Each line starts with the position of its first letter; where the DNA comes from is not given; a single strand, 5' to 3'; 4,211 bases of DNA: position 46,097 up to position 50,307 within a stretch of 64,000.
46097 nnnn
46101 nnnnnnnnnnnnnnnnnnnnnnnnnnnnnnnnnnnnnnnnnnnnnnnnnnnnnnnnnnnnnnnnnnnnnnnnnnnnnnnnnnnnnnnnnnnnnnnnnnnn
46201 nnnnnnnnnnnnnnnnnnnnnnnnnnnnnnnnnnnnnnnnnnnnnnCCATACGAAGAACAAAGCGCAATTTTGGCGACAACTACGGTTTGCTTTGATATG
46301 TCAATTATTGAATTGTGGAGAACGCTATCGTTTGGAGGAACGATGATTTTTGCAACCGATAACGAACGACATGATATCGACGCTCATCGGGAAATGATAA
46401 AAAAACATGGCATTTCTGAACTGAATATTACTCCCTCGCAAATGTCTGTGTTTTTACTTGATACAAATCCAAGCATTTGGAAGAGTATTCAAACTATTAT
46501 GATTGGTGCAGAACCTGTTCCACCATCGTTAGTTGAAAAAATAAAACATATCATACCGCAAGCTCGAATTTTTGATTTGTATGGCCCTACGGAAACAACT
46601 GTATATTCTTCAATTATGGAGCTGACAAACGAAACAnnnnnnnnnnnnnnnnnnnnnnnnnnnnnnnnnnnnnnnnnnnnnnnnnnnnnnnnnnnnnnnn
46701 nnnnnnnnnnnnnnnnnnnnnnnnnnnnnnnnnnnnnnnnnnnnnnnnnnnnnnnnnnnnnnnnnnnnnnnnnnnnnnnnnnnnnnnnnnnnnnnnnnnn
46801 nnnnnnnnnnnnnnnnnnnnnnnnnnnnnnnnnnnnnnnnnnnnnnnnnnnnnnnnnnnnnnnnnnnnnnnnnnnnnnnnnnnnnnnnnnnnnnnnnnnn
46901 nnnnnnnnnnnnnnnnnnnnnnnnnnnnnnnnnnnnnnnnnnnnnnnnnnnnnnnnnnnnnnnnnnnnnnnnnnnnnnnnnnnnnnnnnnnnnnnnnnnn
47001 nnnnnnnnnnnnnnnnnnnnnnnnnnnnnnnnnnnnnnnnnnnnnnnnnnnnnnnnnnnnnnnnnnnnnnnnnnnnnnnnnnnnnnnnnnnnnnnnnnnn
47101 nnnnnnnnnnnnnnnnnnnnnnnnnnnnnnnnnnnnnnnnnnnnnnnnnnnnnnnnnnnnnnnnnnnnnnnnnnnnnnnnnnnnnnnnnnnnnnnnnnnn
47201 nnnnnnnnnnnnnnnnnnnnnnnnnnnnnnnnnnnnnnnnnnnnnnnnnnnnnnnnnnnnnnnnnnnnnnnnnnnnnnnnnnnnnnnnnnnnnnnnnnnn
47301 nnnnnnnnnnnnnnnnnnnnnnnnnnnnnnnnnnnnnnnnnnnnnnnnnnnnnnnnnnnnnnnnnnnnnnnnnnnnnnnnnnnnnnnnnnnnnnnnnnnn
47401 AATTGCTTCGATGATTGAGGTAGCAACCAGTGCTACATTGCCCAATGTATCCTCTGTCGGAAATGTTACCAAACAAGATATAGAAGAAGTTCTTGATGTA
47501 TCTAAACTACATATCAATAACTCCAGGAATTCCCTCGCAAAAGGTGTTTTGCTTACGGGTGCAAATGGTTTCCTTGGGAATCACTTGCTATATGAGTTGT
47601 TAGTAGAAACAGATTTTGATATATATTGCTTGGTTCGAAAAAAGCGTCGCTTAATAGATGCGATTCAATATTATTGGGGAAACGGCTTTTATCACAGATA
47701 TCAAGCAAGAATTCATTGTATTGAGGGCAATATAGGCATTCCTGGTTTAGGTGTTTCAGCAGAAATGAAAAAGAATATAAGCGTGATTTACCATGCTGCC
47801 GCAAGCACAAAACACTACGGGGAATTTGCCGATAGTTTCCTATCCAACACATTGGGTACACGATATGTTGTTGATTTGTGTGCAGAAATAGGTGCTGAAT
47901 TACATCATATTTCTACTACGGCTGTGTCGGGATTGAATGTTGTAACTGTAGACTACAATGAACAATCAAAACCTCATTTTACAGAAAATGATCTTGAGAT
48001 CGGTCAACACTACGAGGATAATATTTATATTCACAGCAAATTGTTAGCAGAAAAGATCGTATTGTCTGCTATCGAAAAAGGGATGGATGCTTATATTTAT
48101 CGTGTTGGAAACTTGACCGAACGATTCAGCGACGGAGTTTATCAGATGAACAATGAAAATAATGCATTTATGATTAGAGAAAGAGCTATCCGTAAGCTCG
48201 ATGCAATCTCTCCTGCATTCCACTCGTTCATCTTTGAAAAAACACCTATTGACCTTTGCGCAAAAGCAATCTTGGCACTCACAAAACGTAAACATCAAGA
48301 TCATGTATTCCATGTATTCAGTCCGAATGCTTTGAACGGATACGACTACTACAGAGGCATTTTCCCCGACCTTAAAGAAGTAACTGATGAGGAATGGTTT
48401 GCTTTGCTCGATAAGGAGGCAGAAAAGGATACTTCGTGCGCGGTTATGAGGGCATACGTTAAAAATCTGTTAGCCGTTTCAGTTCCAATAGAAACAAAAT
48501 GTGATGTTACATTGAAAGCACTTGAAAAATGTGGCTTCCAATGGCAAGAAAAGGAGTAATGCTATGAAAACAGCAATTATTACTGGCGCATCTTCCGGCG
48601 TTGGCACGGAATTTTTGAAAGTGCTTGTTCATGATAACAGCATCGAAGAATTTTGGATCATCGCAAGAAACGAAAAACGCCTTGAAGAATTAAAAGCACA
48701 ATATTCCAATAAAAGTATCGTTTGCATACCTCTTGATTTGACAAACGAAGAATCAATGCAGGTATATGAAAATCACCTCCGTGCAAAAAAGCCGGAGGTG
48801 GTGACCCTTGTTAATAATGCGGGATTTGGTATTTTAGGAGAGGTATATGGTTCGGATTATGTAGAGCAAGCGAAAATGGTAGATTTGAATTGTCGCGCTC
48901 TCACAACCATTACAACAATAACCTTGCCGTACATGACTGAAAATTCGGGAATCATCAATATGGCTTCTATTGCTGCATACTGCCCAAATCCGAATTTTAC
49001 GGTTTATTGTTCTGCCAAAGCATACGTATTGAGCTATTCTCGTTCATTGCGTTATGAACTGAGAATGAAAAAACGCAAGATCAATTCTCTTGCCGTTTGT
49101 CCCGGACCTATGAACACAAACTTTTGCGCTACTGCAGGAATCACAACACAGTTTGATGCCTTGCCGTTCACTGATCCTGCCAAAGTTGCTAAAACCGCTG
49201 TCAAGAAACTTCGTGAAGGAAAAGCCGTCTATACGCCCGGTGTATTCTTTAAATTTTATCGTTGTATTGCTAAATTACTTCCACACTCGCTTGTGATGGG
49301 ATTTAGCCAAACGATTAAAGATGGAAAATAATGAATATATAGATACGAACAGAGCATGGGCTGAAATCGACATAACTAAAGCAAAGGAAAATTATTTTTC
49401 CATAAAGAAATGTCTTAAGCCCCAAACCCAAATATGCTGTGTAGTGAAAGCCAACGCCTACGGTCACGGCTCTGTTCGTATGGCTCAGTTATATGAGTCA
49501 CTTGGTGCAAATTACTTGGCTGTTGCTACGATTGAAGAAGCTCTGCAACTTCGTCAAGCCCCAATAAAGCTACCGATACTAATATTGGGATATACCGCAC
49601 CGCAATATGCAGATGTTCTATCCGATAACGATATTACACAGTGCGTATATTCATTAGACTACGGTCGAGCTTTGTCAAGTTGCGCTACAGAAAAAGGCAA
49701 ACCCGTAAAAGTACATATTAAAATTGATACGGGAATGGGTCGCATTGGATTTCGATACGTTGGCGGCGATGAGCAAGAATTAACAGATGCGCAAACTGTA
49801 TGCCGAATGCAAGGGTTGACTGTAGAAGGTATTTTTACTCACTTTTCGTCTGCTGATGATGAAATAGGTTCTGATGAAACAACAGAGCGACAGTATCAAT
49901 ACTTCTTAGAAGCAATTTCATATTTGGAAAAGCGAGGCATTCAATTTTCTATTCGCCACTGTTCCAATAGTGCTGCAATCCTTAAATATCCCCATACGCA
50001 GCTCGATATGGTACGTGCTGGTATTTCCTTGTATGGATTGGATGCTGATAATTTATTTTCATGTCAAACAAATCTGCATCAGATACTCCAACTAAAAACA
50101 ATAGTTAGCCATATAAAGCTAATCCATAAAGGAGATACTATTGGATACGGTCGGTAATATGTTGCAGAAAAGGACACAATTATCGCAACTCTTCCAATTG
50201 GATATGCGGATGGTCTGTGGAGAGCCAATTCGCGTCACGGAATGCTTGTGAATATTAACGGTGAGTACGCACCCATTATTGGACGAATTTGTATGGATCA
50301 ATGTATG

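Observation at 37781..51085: Island-borne operon: acyl ligase + ACP + C-FkbH-T-C-A-T-R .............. + SDR + Alr + PPTase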

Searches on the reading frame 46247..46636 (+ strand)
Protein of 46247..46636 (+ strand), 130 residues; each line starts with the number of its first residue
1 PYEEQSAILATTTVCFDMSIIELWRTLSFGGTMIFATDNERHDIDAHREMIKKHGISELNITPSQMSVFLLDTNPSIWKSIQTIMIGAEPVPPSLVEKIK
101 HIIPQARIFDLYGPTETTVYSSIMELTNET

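Call 57: search_solved_structures(query=window:46247-46636:+, max_evalue=1e-8, show_alignments=5)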
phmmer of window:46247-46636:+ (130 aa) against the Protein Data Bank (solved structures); distinct sequences matched with E-value up to 1e-8: 16.
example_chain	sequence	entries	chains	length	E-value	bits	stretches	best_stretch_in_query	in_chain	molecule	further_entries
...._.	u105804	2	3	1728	2.2e-13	53.7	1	4-126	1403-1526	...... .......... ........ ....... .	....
9be3_A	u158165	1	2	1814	2.6e-13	53.5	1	4-126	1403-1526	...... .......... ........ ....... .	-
9be4_A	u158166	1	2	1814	2.6e-13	53.5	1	4-126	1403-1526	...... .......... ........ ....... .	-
6mfz_A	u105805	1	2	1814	2.6e-13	53.5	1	4-126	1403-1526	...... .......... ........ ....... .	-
9meh_A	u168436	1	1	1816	2.6e-13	53.5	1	4-126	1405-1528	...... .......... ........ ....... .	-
3e7w_A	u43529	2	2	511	6.5e-12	49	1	13-129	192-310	D-alanine--poly(phosphoribitol) ligase subunit 1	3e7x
8xjz_C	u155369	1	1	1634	3.8e-11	46.5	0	2-119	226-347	Peptide synthetase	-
8gic_A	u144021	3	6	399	1.1e-10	45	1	5-121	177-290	Non-ribosomal peptide synthetase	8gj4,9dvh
8gjp_A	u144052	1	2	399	1.2e-10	44.9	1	5-121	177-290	Non-ribosomal peptide synthetase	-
8g97_A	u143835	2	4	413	1.6e-10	44.5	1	3-124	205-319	Dimodular nonribosomal peptide synthase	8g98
8g95_A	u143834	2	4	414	1.6e-10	44.5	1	3-124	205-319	Dimodular nonribosomal peptide synthase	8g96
8glc_B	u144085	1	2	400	2.6e-10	43.8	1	5-122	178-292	Non-ribosomal peptide synthetase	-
6oyf_A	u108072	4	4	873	4.4e-10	43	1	4-119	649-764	Txo1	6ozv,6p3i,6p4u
6p1j_A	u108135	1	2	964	5.4e-10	42.8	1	4-119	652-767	Txo2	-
8gkm_A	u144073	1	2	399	5.5e-10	42.7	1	5-121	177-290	Non-ribosomal peptide synthetase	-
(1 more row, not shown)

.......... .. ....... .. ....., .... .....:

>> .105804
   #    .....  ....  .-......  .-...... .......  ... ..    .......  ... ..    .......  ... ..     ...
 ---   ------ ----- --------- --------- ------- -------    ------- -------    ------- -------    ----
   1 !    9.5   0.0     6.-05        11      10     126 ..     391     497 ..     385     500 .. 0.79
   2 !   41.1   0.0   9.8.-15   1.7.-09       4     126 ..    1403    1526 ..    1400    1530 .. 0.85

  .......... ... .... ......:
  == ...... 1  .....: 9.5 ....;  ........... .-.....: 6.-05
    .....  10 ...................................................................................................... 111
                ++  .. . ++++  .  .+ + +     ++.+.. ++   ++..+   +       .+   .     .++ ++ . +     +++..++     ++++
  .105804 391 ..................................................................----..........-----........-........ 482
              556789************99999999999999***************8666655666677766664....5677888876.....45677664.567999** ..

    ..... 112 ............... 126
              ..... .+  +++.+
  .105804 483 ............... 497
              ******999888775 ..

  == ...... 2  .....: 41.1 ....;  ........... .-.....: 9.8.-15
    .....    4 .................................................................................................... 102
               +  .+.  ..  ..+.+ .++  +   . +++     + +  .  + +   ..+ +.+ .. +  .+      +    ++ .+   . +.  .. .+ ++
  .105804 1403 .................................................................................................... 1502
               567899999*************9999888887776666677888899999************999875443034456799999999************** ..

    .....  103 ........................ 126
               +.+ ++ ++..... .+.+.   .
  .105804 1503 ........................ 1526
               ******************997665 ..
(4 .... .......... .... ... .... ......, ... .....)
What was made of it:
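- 45740..47191 (+): A domain. Stachelhaus code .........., which is Gly-like (small residue). The pocket segment's best solved matches are LgrA module 2, then DltA (call 57).
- The pocket segment's best solved matches are LgrA module 2 and then DltA (call 57). DltA (D-Ala) is the second-best solved match for the pocket segment (call 57).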

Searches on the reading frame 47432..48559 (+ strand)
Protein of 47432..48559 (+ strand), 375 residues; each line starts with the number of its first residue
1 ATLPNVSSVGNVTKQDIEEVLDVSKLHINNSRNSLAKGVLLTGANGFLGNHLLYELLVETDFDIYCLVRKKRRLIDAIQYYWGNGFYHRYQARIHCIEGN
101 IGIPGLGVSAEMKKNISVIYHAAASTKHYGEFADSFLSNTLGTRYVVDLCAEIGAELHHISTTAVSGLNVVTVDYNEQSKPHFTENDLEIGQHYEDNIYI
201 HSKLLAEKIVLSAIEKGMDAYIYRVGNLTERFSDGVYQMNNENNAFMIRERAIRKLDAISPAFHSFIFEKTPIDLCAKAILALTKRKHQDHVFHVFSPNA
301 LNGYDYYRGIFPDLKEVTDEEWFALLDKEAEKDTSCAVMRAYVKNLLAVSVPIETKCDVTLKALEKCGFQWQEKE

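Call 46: find_homologous_proteins(query=window:47432-48559:+, max_evalue=1e-20)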
Query window:47432-48559:+ (375 aa): 6 proteins with E <= 1e-20 among 4456 candidates.
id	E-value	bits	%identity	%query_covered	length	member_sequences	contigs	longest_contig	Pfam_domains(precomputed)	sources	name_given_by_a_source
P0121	3.3e-212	722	96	86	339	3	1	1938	PF04321.24,PF07993.19,PF01370.28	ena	-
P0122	8.7e-200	681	83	95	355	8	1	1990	PF04321.24,PF16363.12,PF02719.22,PF01073.26,PF07993.19,PF01370.28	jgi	jgi:thioester reductase-like protein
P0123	7.5e-52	195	37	90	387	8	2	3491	PF04321.24,PF16363.12,PF01073.26,PF07993.19,PF01370.28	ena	-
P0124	5.7e-49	185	38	78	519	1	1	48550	PF04321.24,PF16363.12,PF02719.22,PF00550.32,PF01073.26,PF07993.19,PF01370.28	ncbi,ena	-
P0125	5.2e-48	182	40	72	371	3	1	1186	PF04321.24,PF01073.26,PF07993.19,PF01370.28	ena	-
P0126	8.8e-45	171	39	71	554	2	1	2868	PF04321.24,PF16363.12,PF02719.22,PF00550.32,PF01073.26,PF07993.19,PF01370.28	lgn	-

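Call 47: find_encoding_contigs(protein=P0121, flank=3000, max_places=4)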
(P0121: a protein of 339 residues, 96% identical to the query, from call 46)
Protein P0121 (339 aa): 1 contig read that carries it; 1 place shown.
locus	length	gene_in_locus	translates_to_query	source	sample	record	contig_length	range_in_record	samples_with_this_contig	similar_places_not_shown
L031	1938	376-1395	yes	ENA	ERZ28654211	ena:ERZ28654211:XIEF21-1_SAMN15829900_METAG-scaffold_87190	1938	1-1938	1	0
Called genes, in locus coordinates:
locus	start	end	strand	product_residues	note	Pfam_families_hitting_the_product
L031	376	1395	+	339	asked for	PF01370:Epimerase, PF07993:NAD_binding_4, PF04321:RmlD_sub_bind (weak)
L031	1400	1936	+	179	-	?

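Call 48: find_encoding_contigs(protein=P0122, flank=3000, max_places=4)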
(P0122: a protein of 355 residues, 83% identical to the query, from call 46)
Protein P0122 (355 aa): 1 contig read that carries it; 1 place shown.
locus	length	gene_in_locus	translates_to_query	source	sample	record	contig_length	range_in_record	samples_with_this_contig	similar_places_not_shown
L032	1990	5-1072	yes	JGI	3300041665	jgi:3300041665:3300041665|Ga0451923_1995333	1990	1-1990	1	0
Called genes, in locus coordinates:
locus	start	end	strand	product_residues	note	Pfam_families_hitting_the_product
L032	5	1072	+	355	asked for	PF01073:3Beta_HSD, PF01370:Epimerase, PF02719:Polysacc_synt_2 (weak), PF04321:RmlD_sub_bind, PF07993:NAD_binding_4, PF16363:GDP_Man_Dehyd (weak)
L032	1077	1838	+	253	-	PF00106:adh_short, PF08659:KR (weak), PF13561:adh_short_C2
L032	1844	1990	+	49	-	?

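Call 88: search_solved_structures(query=window:47432-48559:+, max_evalue=0.00001)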
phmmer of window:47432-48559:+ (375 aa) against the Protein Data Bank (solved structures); distinct sequences matched with E-value up to 0.00001: 9.
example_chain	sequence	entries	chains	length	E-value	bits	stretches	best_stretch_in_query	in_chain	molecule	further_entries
6vtj_A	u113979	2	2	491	1.3e-37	132.8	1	32-329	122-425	Non-ribosomal peptide synthetase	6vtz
4f6c_A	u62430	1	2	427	4.5e-23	85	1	38-330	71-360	AusA reductase domain protein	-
4f6l_B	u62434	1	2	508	7.3e-23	84.3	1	38-330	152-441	AusA reductase domain protein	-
4u7w_A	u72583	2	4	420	5.9e-21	78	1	37-345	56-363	MxaA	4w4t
8v1x_A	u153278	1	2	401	2.9e-12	49.4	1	37-323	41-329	Type I polyketide synthase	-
9x29_A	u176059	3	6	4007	1.1e-06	31.1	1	30-172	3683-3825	PKS-NRPS hybrid synthetase psoA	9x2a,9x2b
5msc_A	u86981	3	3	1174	1.3e-06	30.8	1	36-209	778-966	Carboxylic acid reductase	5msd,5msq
9x2c_A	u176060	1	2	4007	1.7e-06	30.5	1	30-172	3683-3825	PKS-NRPS hybrid synthetase psoA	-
3slg_A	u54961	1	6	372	6e-06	28.6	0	35-80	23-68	PbgP3 protein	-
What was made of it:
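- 47546..48559 (+): R: terminal thioester reductase domain, GANGFLG and YIHSK. Best solved matches are an NRPS PCP-R (6vtj), the AusA R domain and MxaA (call 88).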

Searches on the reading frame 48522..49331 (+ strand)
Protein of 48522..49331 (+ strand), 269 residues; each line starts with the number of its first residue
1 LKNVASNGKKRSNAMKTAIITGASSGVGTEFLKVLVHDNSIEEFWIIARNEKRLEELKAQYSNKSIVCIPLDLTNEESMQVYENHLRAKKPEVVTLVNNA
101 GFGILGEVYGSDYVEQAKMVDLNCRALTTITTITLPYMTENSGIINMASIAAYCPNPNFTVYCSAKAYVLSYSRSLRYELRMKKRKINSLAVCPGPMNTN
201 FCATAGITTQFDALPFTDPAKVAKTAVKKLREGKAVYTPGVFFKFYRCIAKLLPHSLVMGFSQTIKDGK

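Call 4: search_protein_families(library=pfam, proteins=[window:48522-49331:+], max_evalue=0.01)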
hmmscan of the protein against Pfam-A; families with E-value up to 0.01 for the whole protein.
window:48522-49331:+ (269 aa): 5 families
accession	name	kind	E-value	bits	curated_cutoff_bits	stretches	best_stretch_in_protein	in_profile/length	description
PF00106.31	adh_short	-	2.1e-31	109.4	26.6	1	16-202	1-187/195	short chain dehydrogenase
PF13561.12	adh_short_C2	-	8.7e-23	81.6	27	1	49-207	31-184/236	Enoyl-(Acyl carrier protein) reductase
PF08659.16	KR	-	1.7e-06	28.5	22.6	1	17-171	2-158/180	KR domain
PF03435.24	Sacchrp_dh_NADP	-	0.00043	21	25.1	1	20-79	3-62/129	Saccharopine dehydrogenase NADP binding domain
PF01118.30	Semialdhyde_dh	-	0.0055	17.5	26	0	19-66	3-54/121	Semialdehyde dehydrogenase, NAD binding domain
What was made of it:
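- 48564..49331 (+): Classical SDR (255 aa). Inferred to reduce the released aldehyde to the alcohol. adh_short E=2e-31 (call 4).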

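Call 5: search_protein_families(library=ncbifam, proteins=[window:48522-49331:+], max_evalue=0.001)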
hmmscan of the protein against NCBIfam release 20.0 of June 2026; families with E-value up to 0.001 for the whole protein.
window:48522-49331:+ (269 aa): 203 families (the best 25 are shown)
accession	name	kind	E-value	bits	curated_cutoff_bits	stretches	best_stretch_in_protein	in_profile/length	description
NF005672.0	PRK07454.1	equivalog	4.5e-32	111.1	234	1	12-228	3-219/241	SDR family oxidoreductase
NF040690.1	mycolate_SDR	equivalog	3.4e-31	108.6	380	1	14-258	7-253/265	mycolate reductase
NF006123.0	PRK08267.1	equivalog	1.9e-25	89.6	261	1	15-259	2-250/261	SDR family oxidoreductase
NF005878.0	PRK07825.1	subfamily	6.2e-25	88.1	287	1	16-265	10-252/278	short chain dehydrogenase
NF006565.0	PRK09072.1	equivalog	1.5e-24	87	238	1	16-257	6-245/265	SDR family oxidoreductase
NF005559.1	PRK07231.1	subfamily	1.7e-24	86.7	215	1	16-204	5-193/249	glucose 1-dehydrogenase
NF004824.0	PRK06180.1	subfamily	4.4e-24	85.1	298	1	14-210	3-196/279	oxidoreductase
NF004514.1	PRK05855.1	equivalog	8.2e-24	84.1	455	1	7-210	305-509/578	SDR family oxidoreductase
NF006118.0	PRK08264.1-4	subfamily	1.1e-23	84.1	279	1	16-236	6-213/244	SDR family oxidoreductase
NF004823.0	PRK06179.1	subfamily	1.3e-23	83.8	310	1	14-205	4-187/271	oxidoreductase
NF004826.0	PRK06182.1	subfamily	1.8e-23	83.2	305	1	14-233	3-218/274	oxidoreductase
NF005372.1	PRK06914.1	subfamily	5e-23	81.7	320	1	16-204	3-192/279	SDR family oxidoreductase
NF006120.0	PRK08264.1-6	subfamily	9.2e-23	81.1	274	1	15-234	7-216/246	SDR family oxidoreductase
NF052558.1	MBtsdlDhBudC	equivalog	4.5e-22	78.8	270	1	16-205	4-190/250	meso-2,3-butanediol dehydrogenase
NF006073.0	PRK08219.1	equivalog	4.8e-22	78.8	218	1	15-232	3-211/227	SDR family oxidoreductase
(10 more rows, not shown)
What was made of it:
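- Checked: Alanine racemase 49321-50481 (calls 4, 5).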

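Call 41: find_encoding_contigs(protein=window:48522-49331:+, flank=10000, max_places=6)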
Protein window:48522-49331:+ (269 aa): no gene with exactly this product is on record in the collection.

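Call 45: find_encoding_contigs(protein=window:48564-49331:+, flank=10000, max_places=6)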
Protein window:48564-49331:+ (255 aa): no gene with exactly this product is on record in the collection.

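Call 89: search_solved_structures(query=window:48564-49331:+, max_evalue=1e-18)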
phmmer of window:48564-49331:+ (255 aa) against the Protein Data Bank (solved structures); distinct sequences matched with E-value up to 1e-18: 6.
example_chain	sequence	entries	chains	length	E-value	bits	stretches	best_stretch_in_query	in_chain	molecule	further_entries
9d7j_A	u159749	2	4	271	8.3e-22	81.7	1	2-198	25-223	Oxidoreductase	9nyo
9jdq_A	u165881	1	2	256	9.3e-21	78.2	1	1-198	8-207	Oxidoreductase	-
7e24_A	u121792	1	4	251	8.2e-20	75.2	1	2-198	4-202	Oxidoreductase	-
3rku_A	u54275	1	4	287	2.9e-19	73.3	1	2-188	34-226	Oxidoreductase YMR226C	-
7e28_A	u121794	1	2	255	3.1e-19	73.3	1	2-191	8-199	Oxidoreductase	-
7e3x_A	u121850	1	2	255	4.3e-19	72.8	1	2-198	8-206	Oxidoreductase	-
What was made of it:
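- The SDR gives only generic family matches (calls 5, 89), so its substrate is inferred from co-occurrence.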

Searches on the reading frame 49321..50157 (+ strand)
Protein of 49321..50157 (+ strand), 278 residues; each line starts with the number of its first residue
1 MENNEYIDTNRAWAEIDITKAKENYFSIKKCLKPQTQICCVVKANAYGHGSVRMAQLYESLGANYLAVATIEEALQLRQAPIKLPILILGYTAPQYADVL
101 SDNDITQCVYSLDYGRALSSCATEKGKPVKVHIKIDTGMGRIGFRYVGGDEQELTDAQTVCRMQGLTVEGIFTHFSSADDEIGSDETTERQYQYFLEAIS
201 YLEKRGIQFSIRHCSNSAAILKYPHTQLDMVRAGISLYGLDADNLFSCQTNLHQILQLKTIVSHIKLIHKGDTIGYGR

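Call 4: search_protein_families(library=pfam, proteins=[window:49321-50157:+], max_evalue=0.01)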
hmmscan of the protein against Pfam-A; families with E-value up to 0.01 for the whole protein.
window:49321-50157:+ (278 aa): 1 family
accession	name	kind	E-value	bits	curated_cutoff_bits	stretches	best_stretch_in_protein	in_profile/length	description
PF01168.26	Ala_racemase_N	-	1.5e-66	224.7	24.1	1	16-240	1-218/220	Alanine racemase, N-terminal domain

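Call 5: search_protein_families(library=ncbifam, proteins=[window:49321-50157:+], max_evalue=0.001)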
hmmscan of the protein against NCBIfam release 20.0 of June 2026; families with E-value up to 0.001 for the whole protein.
window:49321-50157:+ (278 aa): 10 families
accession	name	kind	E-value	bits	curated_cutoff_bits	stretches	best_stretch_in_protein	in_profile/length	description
TIGR00492.1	alr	equivalog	8.2e-73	245.4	168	1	11-277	2-264/369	alanine racemase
NF033131.1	vanT-G-Cterm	exception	3.1e-72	243.5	460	1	10-278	1-263/368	serine racemase VanT catalytic subunit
NF008897.0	PRK11930.1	equivalog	4.1e-65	220.3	804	1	14-278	462-719/822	bifunctional UDP-N-acetylmuramoyl-tripeptide:D-alanyl-D-alanine ligase/alanine racemase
NF033132.1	vanT-CELN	equivalog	7.8e-54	183.2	900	1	5-277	333-598/697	membrane-bound serine racemase VanT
NF033133.1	vanT-L-cat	exception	3.8e-39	135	750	1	10-277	6-266/366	serine racemase VanT-L catalytic subunit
NF000791.0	PRK00053.2-2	equivalog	1.7e-36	126.2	218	1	16-277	6-250/340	alanine racemase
NF009879.0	PRK13340.1-4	subfamily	9e-31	107.1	434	1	2-277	32-299/406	alanine racemase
NF002970.2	PRK03646.1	exception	2.5e-30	105.7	600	1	14-277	7-254/356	catabolic alanine racemase DadX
NF000792.0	PRK00053.2-3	equivalog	9.6e-16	57.8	384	1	15-276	7-254/360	alanine racemase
NF045642.2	HdxyAspAldBhcC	equivalog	0.00026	20.2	690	1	43-179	58-197/387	3-hydroxy-D-aspartate aldolase BhcC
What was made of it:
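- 49321..50481 (+): Alanine racemase gene interrupted by an in-frame TAA at 50155-50157. Window-specific insertion between the SDR and the PPTase. TIGR00492 at 245 bits for the N-terminal part and Ala_racemase_C for the remainder (calls 4, 5).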
